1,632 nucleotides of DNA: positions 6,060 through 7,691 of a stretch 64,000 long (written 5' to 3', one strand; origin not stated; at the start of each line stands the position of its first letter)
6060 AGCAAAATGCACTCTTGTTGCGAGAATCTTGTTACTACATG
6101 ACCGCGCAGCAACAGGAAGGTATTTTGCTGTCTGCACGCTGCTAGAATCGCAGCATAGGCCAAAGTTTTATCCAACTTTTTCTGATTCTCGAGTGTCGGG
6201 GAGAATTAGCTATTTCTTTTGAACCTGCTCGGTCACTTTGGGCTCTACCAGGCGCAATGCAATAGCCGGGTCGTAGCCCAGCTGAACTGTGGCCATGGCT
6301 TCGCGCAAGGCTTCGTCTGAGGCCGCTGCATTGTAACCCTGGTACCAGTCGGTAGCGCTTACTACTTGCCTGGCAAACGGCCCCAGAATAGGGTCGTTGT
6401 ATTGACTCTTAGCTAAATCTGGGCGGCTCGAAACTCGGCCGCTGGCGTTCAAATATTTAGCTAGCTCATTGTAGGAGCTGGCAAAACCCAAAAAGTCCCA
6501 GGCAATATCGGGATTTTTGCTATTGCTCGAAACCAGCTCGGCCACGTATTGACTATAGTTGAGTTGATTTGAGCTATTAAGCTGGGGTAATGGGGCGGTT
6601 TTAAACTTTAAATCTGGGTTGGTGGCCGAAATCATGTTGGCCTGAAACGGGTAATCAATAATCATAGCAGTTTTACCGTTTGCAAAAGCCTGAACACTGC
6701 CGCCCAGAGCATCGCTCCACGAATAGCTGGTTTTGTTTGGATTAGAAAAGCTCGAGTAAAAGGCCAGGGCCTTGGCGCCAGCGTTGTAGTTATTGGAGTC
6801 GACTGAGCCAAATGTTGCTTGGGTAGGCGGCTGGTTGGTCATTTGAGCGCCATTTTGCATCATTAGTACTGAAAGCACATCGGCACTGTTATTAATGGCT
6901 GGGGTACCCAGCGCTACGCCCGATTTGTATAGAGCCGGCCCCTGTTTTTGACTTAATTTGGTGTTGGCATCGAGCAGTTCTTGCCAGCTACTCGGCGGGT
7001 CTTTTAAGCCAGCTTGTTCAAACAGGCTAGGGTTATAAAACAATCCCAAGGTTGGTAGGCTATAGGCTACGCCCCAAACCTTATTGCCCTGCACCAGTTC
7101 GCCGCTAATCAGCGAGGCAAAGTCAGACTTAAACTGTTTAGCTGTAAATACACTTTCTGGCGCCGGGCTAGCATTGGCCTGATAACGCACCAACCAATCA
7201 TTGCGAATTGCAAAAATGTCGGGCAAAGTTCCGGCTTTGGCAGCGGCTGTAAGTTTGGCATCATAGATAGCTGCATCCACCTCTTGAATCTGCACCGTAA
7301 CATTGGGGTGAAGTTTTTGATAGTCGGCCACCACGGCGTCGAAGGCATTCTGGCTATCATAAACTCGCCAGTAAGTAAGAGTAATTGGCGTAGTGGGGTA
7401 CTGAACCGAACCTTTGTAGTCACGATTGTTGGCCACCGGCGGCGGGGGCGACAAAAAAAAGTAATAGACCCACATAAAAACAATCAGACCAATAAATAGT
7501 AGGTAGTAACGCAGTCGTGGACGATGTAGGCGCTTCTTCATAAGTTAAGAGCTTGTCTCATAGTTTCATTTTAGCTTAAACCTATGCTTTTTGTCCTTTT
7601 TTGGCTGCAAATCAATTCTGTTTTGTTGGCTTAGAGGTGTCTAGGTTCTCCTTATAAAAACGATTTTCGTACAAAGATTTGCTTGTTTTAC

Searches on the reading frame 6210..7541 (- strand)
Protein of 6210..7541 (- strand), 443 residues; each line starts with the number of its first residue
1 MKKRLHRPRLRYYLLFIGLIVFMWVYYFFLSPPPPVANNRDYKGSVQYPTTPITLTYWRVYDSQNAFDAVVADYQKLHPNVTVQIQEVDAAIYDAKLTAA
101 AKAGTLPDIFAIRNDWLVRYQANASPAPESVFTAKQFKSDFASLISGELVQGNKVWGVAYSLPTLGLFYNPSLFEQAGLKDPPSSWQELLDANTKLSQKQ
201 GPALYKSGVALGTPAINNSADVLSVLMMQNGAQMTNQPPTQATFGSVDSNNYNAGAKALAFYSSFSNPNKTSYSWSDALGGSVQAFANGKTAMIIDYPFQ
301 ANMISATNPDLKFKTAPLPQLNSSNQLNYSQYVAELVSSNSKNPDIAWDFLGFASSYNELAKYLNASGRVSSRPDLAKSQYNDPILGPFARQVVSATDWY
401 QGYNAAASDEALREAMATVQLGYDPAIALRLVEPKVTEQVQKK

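Call 73: search_protein_families(library=pfam, proteins=[window:6210-7541:-], max_evalue=0.001)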
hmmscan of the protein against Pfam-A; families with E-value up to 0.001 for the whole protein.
window:6210-7541:- (443 aa): 2 families
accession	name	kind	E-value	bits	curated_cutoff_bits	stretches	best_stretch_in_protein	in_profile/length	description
PF01547.30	SBP_bac_1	-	6.7e-30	105.6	26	1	64-356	5-302/307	Bacterial extracellular solute-binding protein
PF13416.11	SBP_bac_8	-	6.8e-28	98.7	27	1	69-380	1-269/279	Bacterial extracellular solute-binding protein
